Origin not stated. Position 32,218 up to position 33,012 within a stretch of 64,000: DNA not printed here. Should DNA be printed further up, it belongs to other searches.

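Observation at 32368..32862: Formaldehyde-activating-enzyme (Fae)-like gene in an actinobacterial catabolic cluster, near a copper amine oxidase and Mer-family oxidoreductase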

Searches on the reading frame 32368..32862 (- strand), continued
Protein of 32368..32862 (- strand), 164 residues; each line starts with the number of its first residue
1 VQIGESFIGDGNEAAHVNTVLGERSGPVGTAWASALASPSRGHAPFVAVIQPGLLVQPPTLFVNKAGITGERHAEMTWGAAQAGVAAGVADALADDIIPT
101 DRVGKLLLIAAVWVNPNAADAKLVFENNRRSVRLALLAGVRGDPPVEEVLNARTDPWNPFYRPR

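Call 43: search_protein_families(library=ncbifam, proteins=[L028:9072-10004:+, L028:10501-11607:+, L028:11595-13085:+, L028:13082-13984:+, L028:13974-15095:+, L028:15092-16543:+, L036:15505-16542:+, L036:16539-17978:+, L031:10501-11487:+], max_evalue=1e-10)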
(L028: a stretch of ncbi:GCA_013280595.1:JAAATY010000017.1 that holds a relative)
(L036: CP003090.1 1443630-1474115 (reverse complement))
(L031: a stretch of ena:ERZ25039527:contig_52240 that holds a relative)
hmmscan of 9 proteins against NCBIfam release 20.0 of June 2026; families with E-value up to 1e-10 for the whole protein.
L028:9072-10004:+ (310 aa): 1 family
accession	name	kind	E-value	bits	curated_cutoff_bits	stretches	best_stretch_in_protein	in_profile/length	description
NF049931.1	GlyBetbindOsmF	equivalog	1.5e-54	185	400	1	36-310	4-283/283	glycine betaine ABC transporter substrate-binding protein OsmF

L028:10501-11607:+ (368 aa): 11 families
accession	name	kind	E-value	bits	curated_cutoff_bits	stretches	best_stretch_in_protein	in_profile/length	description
NF047820.1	TalGalacDh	equivalog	1.4e-37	129.5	500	1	33-364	38-362/371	L-talarate/galactarate dehydratase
NF010624.0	PRK14017.1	equivalog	6.3e-33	114.4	311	1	34-364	16-358/382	galactonate dehydratase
NF040790.2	glucon_galact_dh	equivalog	3.6e-32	111.7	750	1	87-366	93-369/390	bifunctional D-gluconate/D-galactonate dehydratase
TIGR02534.1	mucon_cyclo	subfamily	1.2e-29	103.5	334.95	1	64-367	75-366/368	muconate/chloromuconate family cycloisomerase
NF040866.1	AraD_Arch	equivalog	6.4e-28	97.8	650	1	91-367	107-370/372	arabinonate dehydratase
NF043051.1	ManoateDhtManD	equivalog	2.2e-24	86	550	1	201-366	222-383/403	D-mannonate dehydratase ManD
NF011654.0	PRK15072.1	subfamily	1.4e-22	80.2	430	1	202-366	224-384/404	D-galactonate dehydratase family protein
NF043002.1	HProlDhtase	equivalog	1.7e-20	73.2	500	1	1-309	1-310/366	cis-3-hydroxy-L-proline dehydratase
NF011968.0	PRK15440.1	equivalog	4.4e-20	71.9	393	1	91-362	129-387/395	L-rhamnonate dehydratase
NF041118.1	A_G_epim_Thtga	equivalog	1.1e-13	51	500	1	2-316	2-315/341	L-Ala-D/L-Glu epimerase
TIGR01928.1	menC_lowGC_arch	equivalog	2.4e-11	43.2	200.65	1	68-286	75-275/325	o-succinylbenzoate synthase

L028:11595-13085:+ (496 aa): 41 families (the best 25 are shown)
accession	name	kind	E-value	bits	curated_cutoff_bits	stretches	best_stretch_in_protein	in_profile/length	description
NF007352.0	PRK09847.1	equivalog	4.6e-184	612.5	850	1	3-495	5-493/495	aldehyde dehydrogenase PuuC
TIGR01804.1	BADH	equivalog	8.3e-151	502.6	668.6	1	21-489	1-467/467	betaine-aldehyde dehydrogenase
NF045736.1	PaDhStyDRhodo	equivalog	5.5e-149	496.8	800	1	18-483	3-467/479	phenylacetaldehyde dehydrogenase StyD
NF009725.0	PRK13252.1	equivalog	2.8e-146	487.8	593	1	16-495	5-481/488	betaine-aldehyde dehydrogenase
NF045735.1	PaDhStyDPseudo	equivalog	1.2e-145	485.9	850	1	18-492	3-480/483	phenylacetaldehyde dehydrogenase StyD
TIGR02299.1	HpaE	equivalog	1.9e-143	478.6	638.35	1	20-493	3-476/488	5-carboxymethyl-2-hydroxymuconate semialdehyde dehydrogenase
NF010000.0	PRK13473.1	subfamily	7.9e-134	446.8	615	1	18-490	3-469/475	aminobutyraldehyde dehydrogenase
NF050026.1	AcaldDHExaC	equivalog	9.9e-133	443.4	900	1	13-490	11-490/503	acetaldehyde dehydrogenase ExaC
TIGR03216.1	OH_muco_semi_DH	equivalog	7.5e-126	420.5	693.25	1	19-494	2-480/481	2-hydroxymuconic semialdehyde dehydrogenase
TIGR01780.1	SSADH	subfamily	2.3e-115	386.1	646.35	1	39-489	3-448/448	succinate-semialdehyde dehydrogenase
NF052305.1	DioxValDhHalo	equivalog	4.1e-111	372.2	750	1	19-493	6-481/483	2,5-dioxovalerate dehydrogenase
NF042993.1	AlphKGSA_gudD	equivalog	1.2e-108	363.9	770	1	21-493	7-480/481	alpha-ketoglutaric semialdehyde dehydrogenase GucD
TIGR04284.1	aldehy_Rv0768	hypoth_equivalog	5e-106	355.5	775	1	19-489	2-474/480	aldehyde dehydrogenase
NF006916.0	PRK09407.1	equivalog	2.2e-105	353.3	521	1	30-490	31-489/526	succinic semialdehyde dehydrogenase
TIGR03374.1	ABALDH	equivalog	1.5e-104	350.4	909.3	1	19-488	3-466/472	aminobutyraldehyde dehydrogenase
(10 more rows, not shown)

L028:13082-13984:+ (300 aa): 10 families
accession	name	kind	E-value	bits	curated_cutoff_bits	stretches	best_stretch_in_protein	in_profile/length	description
TIGR01505.1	tartro_sem_red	equivalog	1.5e-57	195.1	340.75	1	3-291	2-290/291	2-hydroxy-3-oxopropionate reductase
NF008592.0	PRK11559.1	equivalog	3.9e-57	193.8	397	1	1-292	3-294/296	2-hydroxy-3-oxopropionate reductase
TIGR01692.1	HIBADH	equivalog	7.8e-56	189.5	291.6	1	5-268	1-271/288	3-hydroxyisobutyrate dehydrogenase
NF043037.1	ThreonDh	equivalog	2e-47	162.1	350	1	2-269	4-272/297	L-threonate dehydrogenase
NF012005.0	PRK15461.1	equivalog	4.5e-43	147.5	348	1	2-269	3-271/298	sulfolactaldehyde 3-reductase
NF011633.0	PRK15059.1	equivalog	4e-38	131.3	451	1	1-269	1-268/292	2-hydroxy-3-oxopropionate reductase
NF007161.0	PRK09599.1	subfamily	1.2e-20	74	271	1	1-189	1-193/302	NADP-dependent phosphogluconate dehydrogenase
TIGR00872.1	gnd_rel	equivalog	1.6e-16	60.4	297.2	1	1-205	1-207/299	phosphogluconate dehydrogenase (NAD(+)-dependent, decarboxylating)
NF006765.0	PRK09287.1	equivalog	5e-13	48.7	413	1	2-175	5-189/476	NADP-dependent phosphogluconate dehydrogenase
TIGR00873.1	gnd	equivalog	1.8e-11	43.5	426.7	1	3-185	2-195/467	decarboxylating NADP(+)-dependent phosphogluconate dehydrogenase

L028:13974-15095:+ (373 aa): 13 families
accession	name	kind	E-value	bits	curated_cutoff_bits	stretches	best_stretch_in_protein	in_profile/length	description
NF041833.1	Fe_ADH_ErcA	equivalog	4.4e-77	259.8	550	1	15-373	13-382/382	alcohol dehydrogenase-like regulatory protein ErcA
TIGR02638.1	lactal_redase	equivalog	9.7e-77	258.3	523.15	1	15-368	12-378/379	lactaldehyde reductase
NF007911.0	PRK10624.1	equivalog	4.8e-69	233.1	537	1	15-372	13-381/382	lactaldehyde reductase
NF058672.1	4HyButDHCUPNE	equivalog_domain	2.2e-67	227.9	500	1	8-372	5-377/378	4-hydroxybutyrate dehydrogenase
NF053866.1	CholDhdGbsBBac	equivalog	4.6e-67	226.3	550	1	9-367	14-385/392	choline dehydrogenase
NF007363.0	PRK09860.1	equivalog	1.6e-62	211.9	581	1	17-373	16-383/383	L-threonine dehydrogenase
NF011998.0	PRK15454.1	equivalog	4e-62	210.2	556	1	18-372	35-394/395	ethanolamine utilization ethanol dehydrogenase EutG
NF050025.1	SulfAcetaldRedSarD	equivalog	3.1e-60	204.1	700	1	12-371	10-383/385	sulfoacetaldehyde reductase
NF010378.0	PRK13805.1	equivalog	5.2e-59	199.9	951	1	31-371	481-862/872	bifunctional acetaldehyde-CoA/alcohol dehydrogenase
TIGR03405.1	Phn_Fe-ADH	equivalog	1.8e-54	184.9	423.7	1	12-351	6-347/355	iron-containing alcohol dehydrogenase PsrA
TIGR04266.1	NDMA_methanol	equivalog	1.2e-40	139.6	625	1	27-343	33-354/420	NDMA-dependent methanol dehydrogenase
NF011717.0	PRK15138.1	equivalog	3e-24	85.8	645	1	4-332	3-345/387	alcohol dehydrogenase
NF041822.1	daptide_DH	equivalog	9.6e-18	64.2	300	1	35-204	3-175/363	daptide-type RiPP biosynthesis dehydogenase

L028:15092-16543:+ (483 aa): 38 families (the best 25 are shown)
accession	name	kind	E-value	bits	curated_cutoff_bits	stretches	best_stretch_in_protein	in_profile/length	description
TIGR01780.1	SSADH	subfamily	7.8e-168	559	646.35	1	32-479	1-448/448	succinate-semialdehyde dehydrogenase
NF008415.0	PRK11241.1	equivalog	7.7e-158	526.1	828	1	16-482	14-479/482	NADP-dependent succinate-semialdehyde dehydrogenase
TIGR01804.1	BADH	equivalog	5.1e-127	424.2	668.6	1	17-479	2-467/467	betaine-aldehyde dehydrogenase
NF010000.0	PRK13473.1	subfamily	3.5e-126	421.6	615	1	15-481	5-470/475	aminobutyraldehyde dehydrogenase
TIGR02299.1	HpaE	equivalog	2.5e-122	409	638.35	1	15-483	3-476/488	5-carboxymethyl-2-hydroxymuconate semialdehyde dehydrogenase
NF009725.0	PRK13252.1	equivalog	2.4e-115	385.8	593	1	15-481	9-477/488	betaine-aldehyde dehydrogenase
NF006915.0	PRK09406.1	equivalog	4.3e-114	381.9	730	1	32-480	5-453/457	NADP-dependent succinic semialdehyde dehydrogenase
NF045735.1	PaDhStyDPseudo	equivalog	9.2e-114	380.7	850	1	12-482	2-480/483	phenylacetaldehyde dehydrogenase StyD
NF006916.0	PRK09407.1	equivalog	7.6e-112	374.6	521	1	25-482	31-491/526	succinic semialdehyde dehydrogenase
NF045736.1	PaDhStyDRhodo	equivalog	4.4e-108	361.9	800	1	12-481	2-475/479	phenylacetaldehyde dehydrogenase StyD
NF007497.0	PRK10090.1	equivalog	8.1e-106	354.6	500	1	15-481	9-475/480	aldehyde dehydrogenase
NF040648.1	lactal_redase_Meth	equivalog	5.1e-104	348.9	650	1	15-482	1-461/463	lactaldehyde dehydrogenase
TIGR03216.1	OH_muco_semi_DH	equivalog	7.4e-104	348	693.25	1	17-481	5-477/481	2-hydroxymuconic semialdehyde dehydrogenase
TIGR04284.1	aldehy_Rv0768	hypoth_equivalog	2.8e-100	336.6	775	1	15-482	3-477/480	aldehyde dehydrogenase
NF042989.1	AldDh_AldH_Clos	equivalog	3.8e-100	335.8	800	1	30-480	3-454/458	aldehyde dehydrogenase AldH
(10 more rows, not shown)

L036:15505-16542:+ (345 aa): 7 families
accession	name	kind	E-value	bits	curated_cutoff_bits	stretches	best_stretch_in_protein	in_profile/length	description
TIGR01293.1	Kv_beta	subfamily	1e-45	156.2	365.4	1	1-308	1-316/319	voltage-dependent potassium channel subunit beta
NF007388.0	PRK09912.1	subfamily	1.1e-44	152.8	448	1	1-314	13-335/346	L-glyceraldehyde 3-phosphate reductase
NF049922.1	MethglyxlRedYdjG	equivalog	1.3e-38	132.8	550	1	1-307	1-317/326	NADH-dependent methylglyoxal reductase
NF007912.0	PRK10625.1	equivalog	1.2e-36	126.8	415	2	136-309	158-336/346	NADP(H)-dependent aldo-keto reductase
NF007695.0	PRK10376.1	subfamily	8.3e-23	80.9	280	1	10-214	14-215/290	oxidoreductase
NF008377.0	PRK11172.1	equivalog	6.2e-19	68.3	327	1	41-221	21-188/267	2,5-didehydrogluconate reductase DkgB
NF008598.0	PRK11565.1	equivalog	2.2e-11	43.4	425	0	31-217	23-192/275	2,5-didehydrogluconate reductase DkgA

L036:16539-17978:+ (479 aa): 40 families (the best 25 are shown)
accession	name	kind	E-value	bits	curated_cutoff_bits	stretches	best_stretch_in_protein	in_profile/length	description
NF008415.0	PRK11241.1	equivalog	5.3e-219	727.8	828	1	3-474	7-480/482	NADP-dependent succinate-semialdehyde dehydrogenase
TIGR01780.1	SSADH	subfamily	5.9e-214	711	646.35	1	24-470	1-448/448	succinate-semialdehyde dehydrogenase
TIGR01804.1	BADH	equivalog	1.3e-138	462.4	668.6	1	10-470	1-467/467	betaine-aldehyde dehydrogenase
NF010000.0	PRK13473.1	subfamily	1.7e-135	452.3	615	1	6-474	2-472/475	aminobutyraldehyde dehydrogenase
TIGR02299.1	HpaE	equivalog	1.2e-133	446.2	638.35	1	8-475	2-477/488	5-carboxymethyl-2-hydroxymuconate semialdehyde dehydrogenase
NF007497.0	PRK10090.1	equivalog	5.5e-129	431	500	1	2-470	2-473/480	aldehyde dehydrogenase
NF006916.0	PRK09407.1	equivalog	8.1e-129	430.6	521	1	16-470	30-488/526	succinic semialdehyde dehydrogenase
NF009725.0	PRK13252.1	equivalog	1.4e-127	426.1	593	1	4-473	4-478/488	betaine-aldehyde dehydrogenase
NF045735.1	PaDhStyDPseudo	equivalog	3.6e-120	401.9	850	1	7-475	3-482/483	phenylacetaldehyde dehydrogenase StyD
NF040648.1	lactal_redase_Meth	equivalog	4.1e-119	398.6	650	1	10-474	2-462/463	lactaldehyde dehydrogenase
NF042993.1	AlphKGSA_gudD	equivalog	3.6e-116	388.7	770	1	8-470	5-476/481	alpha-ketoglutaric semialdehyde dehydrogenase GucD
TIGR03216.1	OH_muco_semi_DH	equivalog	2.1e-113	379.5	693.25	1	8-473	2-478/481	2-hydroxymuconic semialdehyde dehydrogenase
NF045736.1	PaDhStyDRhodo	equivalog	7.3e-110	367.7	800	1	7-466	3-469/479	phenylacetaldehyde dehydrogenase StyD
NF052305.1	DioxValDhHalo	equivalog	3.2e-107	359.4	750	1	7-468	5-475/483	2,5-dioxovalerate dehydrogenase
TIGR03374.1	ABALDH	equivalog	3.4e-107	359.2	909.3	1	20-474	16-471/472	aminobutyraldehyde dehydrogenase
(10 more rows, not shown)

L031:10501-11487:+ (328 aa): 8 families
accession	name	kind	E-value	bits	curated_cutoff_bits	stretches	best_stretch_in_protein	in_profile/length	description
TIGR01505.1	tartro_sem_red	equivalog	3.6e-55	187.2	340.75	1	8-296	2-287/291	2-hydroxy-3-oxopropionate reductase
TIGR01692.1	HIBADH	equivalog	4.5e-54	183.8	291.6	1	10-275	1-270/288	3-hydroxyisobutyrate dehydrogenase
NF008592.0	PRK11559.1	equivalog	4.6e-53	180.4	397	1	7-298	4-292/296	2-hydroxy-3-oxopropionate reductase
NF012005.0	PRK15461.1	equivalog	2.6e-47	161.4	348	1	7-277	3-271/298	sulfolactaldehyde 3-reductase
NF043037.1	ThreonDh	equivalog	3.7e-39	134.9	350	1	6-278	3-273/297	L-threonate dehydrogenase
NF011633.0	PRK15059.1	equivalog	3e-35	121.8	451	1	8-280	3-271/292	2-hydroxy-3-oxopropionate reductase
NF007161.0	PRK09599.1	subfamily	1.1e-16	60.9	271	1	8-197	3-193/302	NADP-dependent phosphogluconate dehydrogenase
TIGR00872.1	gnd_rel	equivalog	5.2e-12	45.6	297.2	1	8-204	3-198/299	phosphogluconate dehydrogenase (NAD(+)-dependent, decarboxylating)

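Call 83: search_protein_families(library=ncbifam, proteins=[L036:14983-15492:+, L021:3593-4090:+, L034:9959-10531:+, L028:10001-10504:+, L025:5209-5706:+], max_evalue=0.001)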
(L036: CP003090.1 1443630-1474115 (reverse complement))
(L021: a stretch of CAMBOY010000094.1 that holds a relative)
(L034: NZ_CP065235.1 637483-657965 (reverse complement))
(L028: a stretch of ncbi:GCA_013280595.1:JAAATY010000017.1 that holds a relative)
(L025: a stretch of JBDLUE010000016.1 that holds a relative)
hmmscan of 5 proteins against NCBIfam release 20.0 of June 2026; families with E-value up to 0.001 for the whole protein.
L036:14983-15492:+ (169 aa): 2 families
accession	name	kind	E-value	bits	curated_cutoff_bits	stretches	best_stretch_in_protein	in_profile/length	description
TIGR03126.1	one_C_fae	equivalog_domain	2.8e-40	138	118.05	1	6-161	2-157/160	formaldehyde-activating enzyme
NF009833.0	PRK13307.1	equivalog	1.9e-32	112.6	274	1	6-156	3-153/392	bifunctional 5,6,7,8-tetrahydromethanopterin hydro-lyase/3-hexulose-6-phosphate synthase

L021:3593-4090:+ (165 aa): 2 families
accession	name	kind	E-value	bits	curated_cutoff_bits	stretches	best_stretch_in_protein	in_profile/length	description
TIGR03126.1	one_C_fae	equivalog_domain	4e-45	153.8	118.05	1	1-155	1-155/160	formaldehyde-activating enzyme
NF009833.0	PRK13307.1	equivalog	1.9e-32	112.6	274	1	1-151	2-152/392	bifunctional 5,6,7,8-tetrahydromethanopterin hydro-lyase/3-hexulose-6-phosphate synthase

L034:9959-10531:+ (190 aa): 2 families
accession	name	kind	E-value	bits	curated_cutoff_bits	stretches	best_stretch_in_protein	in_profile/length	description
TIGR03126.1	one_C_fae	equivalog_domain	3e-46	157.4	118.05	1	14-172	2-160/160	formaldehyde-activating enzyme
NF009833.0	PRK13307.1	equivalog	3.2e-33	115.2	274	1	13-171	2-160/392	bifunctional 5,6,7,8-tetrahydromethanopterin hydro-lyase/3-hexulose-6-phosphate synthase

L028:10001-10504:+ (167 aa): 2 families
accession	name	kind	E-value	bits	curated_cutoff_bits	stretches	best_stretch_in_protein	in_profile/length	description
TIGR03126.1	one_C_fae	equivalog_domain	1.4e-48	165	118.05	1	5-161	2-160/160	formaldehyde-activating enzyme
NF009833.0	PRK13307.1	equivalog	2.6e-36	125.3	274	1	4-159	2-159/392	bifunctional 5,6,7,8-tetrahydromethanopterin hydro-lyase/3-hexulose-6-phosphate synthase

L025:5209-5706:+ (165 aa): 2 families
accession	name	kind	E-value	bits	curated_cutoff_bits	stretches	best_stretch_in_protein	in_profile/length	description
TIGR03126.1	one_C_fae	equivalog_domain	1.6e-42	145.4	118.05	1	1-159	1-159/160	formaldehyde-activating enzyme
NF009833.0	PRK13307.1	equivalog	1.7e-33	116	274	1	1-154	2-155/392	bifunctional 5,6,7,8-tetrahydromethanopterin hydro-lyase/3-hexulose-6-phosphate synthase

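Call 84: predict_structure(alignment_id=A2)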
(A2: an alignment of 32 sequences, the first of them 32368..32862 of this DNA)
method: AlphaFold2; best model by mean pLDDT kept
length: 164 residues; sequences in the alignment: 32
mean_pLDDT: 91.1   pTM: 0.87
mean pLDDT of the five models: 91.1, 85.4, 78.3, 76.8, 72.4
residues with pLDDT >= 90: 117; 70-90: 39; 50-70: 8; < 50: 0
segments of 3 or more residues with pLDDT < 50: none
pLDDT, mean of each block of 10 residues (from residue 1): 94 94 96 80 77 92 84 89 97 97 96 91 98 98 92 86 76
secondary structure, 60 per line:
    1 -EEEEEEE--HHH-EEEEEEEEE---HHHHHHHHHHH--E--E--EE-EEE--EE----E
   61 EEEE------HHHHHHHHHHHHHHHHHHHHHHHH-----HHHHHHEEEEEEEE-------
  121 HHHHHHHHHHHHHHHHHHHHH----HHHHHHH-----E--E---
elements in order: E2-8 E15-23 H27-37 E49-51 E60-64 H71-94 H100-105 E106-113 H121-141 H146-152

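Call 86: fold_search(model_id=the predicted structure, library=pdb)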
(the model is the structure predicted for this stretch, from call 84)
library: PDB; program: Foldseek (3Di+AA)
matches with E <= 10: 495; with E <= 0.001: 5
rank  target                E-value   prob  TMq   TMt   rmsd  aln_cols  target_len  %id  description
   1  1y60_D                6.4e-18  1.00  0.91  0.88   1.7       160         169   36  Structure of the tetrahydromethanopterin dependent formaldehyde-activating enzyme (Fae) from Methylobacterium extorque (released 2005-01-11)
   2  1y5y_A                8.2e-18  1.00  0.88  0.91   1.4       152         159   37  Structure of the tetrahydromethanopterin dependent formaldehyde-activating enzyme (Fae) from Methylobacterium extorque (released 2005-01-11)
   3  1y5y_C                8.7e-18  1.00  0.88  0.91   1.4       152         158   37  Structure of the tetrahydromethanopterin dependent formaldehyde-activating enzyme (Fae) from Methylobacterium extorque (released 2005-01-11)
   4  1y5y_B                8.7e-18  1.00  0.88  0.90   1.3       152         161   37  Structure of the tetrahydromethanopterin dependent formaldehyde-activating enzyme (Fae) from Methylobacterium extorque (released 2005-01-11)
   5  1y60_A                1.5e-17  1.00  0.91  0.89   1.7       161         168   36  Structure of the tetrahydromethanopterin dependent formaldehyde-activating enzyme (Fae) from Methylobacterium extorque (released 2005-01-11)
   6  4lpf                  5.6e-02  0.77  0.33  0.30   7.7       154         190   14  Crystal structure of Mycobacterium tuberculosis imidazole glycerol phosphate dehydratase in complex with an inhibitor (released 2013-08-28)
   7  6ztj_AI               5.6e-02  0.63  0.30  0.36   8.1       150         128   11  E. coli 70S-RNAP expressome complex in NusG-coupled state (38 nt intervening mRNA) (released 2020-09-16)
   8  6gaz_AI               8.1e-02  0.69  0.31  0.18   9.3       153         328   12  Unique features of mammalian mitochondrial translation initiation revealed by cryo-EM. This file contains the 28S rib (released 2018-08-08)
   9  9cxr_BA               1.1e-01  0.38  0.36  0.22  12.9       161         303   15  X-ray Crystallographic Structure of the Poly(Hexamethylene Adipamide) (Nylon66) Hydrolase Nyl50 at Room Temperature (released 2025-01-29)
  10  9znf_BJ               1.2e-01  0.57  0.32  0.38   7.9       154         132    9  Cryo-EM structure of the Methanosarcina acetivorans 70S ribosome in complex with SriA and SriB (released 2026-01-28)
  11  7pub_CI               1.2e-01  0.54  0.34  0.16   7.1       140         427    9  Late assembly intermediate of the Trypanosoma brucei mitoribosomal small subunit (released 2022-05-04)
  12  6gau_B                1.2e-01  0.30  0.29  0.07  11.3       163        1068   13  Extremely 'open' clamp structure of DNA gyrase: role of the Corynebacteriales GyrB specific insert (released 2019-02-20)
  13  6eri_BI               1.3e-01  0.44  0.30  0.34   8.1       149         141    9  Structure of the chloroplast ribosome with chl-RRF and hibernation-promoting factor (released 2018-04-18)
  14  3s3u_A                1.3e-01  0.30  0.35  0.19  13.4       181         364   12  Crystal Structure of Uncleaved ThnT T282C (released 2012-02-01)
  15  3s3u_B                1.3e-01  0.23  0.30  0.17   9.8       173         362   17  Crystal Structure of Uncleaved ThnT T282C (released 2012-02-01)
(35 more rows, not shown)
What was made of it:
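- Checked: An AlphaFold model (pLDDT 91) superposes on 1Y60/1Y5Y with TM 0.88-0.91 and rmsd 1.3-1.7 A (calls 84, 86).
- The fold is identical to Fae (call 86).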
